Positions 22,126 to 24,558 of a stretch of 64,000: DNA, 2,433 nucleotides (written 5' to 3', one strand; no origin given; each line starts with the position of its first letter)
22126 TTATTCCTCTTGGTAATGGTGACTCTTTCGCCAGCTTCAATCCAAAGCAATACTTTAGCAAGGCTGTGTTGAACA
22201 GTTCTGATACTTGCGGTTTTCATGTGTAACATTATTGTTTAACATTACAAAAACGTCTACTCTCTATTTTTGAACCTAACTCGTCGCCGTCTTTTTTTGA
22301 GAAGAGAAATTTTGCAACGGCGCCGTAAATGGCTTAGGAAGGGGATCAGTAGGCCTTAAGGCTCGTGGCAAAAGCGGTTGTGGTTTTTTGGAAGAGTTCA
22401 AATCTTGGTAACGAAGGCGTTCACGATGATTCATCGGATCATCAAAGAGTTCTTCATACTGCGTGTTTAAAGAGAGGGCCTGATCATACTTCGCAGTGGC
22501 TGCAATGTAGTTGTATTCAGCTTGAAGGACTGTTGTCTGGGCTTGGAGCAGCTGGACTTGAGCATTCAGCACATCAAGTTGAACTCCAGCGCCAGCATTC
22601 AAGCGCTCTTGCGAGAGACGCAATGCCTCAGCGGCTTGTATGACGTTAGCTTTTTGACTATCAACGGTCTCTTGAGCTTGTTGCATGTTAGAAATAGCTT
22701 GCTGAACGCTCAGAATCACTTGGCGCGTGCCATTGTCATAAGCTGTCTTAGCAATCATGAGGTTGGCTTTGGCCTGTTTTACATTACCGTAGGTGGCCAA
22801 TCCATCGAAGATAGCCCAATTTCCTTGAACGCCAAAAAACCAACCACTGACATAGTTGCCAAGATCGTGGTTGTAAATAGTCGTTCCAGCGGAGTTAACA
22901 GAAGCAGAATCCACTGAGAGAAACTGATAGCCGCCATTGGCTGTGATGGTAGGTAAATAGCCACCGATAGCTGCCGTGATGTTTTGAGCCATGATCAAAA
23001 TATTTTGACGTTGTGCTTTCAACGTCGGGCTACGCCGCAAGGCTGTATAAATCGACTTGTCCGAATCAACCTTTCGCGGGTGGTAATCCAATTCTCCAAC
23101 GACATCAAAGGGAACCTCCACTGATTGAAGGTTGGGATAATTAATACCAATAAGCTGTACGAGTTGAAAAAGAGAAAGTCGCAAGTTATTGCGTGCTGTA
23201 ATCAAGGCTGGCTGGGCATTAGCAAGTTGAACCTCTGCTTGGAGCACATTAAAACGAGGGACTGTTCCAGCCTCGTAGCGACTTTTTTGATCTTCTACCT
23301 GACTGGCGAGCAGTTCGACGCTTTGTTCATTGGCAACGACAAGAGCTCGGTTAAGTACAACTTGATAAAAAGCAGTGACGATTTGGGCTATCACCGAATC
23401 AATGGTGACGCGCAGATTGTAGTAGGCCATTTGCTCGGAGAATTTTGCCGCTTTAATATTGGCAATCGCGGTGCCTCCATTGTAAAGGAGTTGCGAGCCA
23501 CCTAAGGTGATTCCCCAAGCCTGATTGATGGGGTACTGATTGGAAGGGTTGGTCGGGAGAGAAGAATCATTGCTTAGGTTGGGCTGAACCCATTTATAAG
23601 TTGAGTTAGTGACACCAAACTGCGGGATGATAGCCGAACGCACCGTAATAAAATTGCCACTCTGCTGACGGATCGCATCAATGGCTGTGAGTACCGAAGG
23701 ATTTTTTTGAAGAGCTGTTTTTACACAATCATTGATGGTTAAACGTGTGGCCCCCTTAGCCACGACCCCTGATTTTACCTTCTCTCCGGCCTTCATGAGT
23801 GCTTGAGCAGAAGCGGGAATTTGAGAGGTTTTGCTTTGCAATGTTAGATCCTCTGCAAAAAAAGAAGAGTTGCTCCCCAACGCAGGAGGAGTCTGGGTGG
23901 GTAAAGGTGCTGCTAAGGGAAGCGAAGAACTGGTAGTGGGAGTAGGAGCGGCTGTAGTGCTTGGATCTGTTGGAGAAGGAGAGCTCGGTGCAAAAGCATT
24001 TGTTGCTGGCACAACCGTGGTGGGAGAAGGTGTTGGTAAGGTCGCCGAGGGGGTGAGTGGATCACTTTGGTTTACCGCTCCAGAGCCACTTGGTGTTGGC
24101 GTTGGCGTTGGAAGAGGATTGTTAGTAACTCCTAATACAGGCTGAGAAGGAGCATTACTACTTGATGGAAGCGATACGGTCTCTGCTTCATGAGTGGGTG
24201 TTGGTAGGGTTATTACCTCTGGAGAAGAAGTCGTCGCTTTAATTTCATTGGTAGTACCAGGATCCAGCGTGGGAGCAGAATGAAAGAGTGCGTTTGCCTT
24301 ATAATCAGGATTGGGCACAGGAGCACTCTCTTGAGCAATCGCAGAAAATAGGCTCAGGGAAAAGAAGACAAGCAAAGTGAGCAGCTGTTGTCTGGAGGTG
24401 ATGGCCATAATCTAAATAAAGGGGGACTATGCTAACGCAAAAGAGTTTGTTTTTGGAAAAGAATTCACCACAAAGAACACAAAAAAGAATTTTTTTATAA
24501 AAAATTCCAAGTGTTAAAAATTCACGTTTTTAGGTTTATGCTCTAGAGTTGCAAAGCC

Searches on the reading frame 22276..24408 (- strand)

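Call 3: search_protein_families(library=pfam, proteins=[window:22276-24408:-], max_evalue=1)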
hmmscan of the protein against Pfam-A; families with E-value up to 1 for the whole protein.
window:22276-24408:- (710 aa): 1 family
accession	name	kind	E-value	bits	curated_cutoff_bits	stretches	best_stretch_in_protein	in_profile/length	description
PF02321.23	OEP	-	8e-65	218.6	22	2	451-645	3-186/187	Outer membrane efflux protein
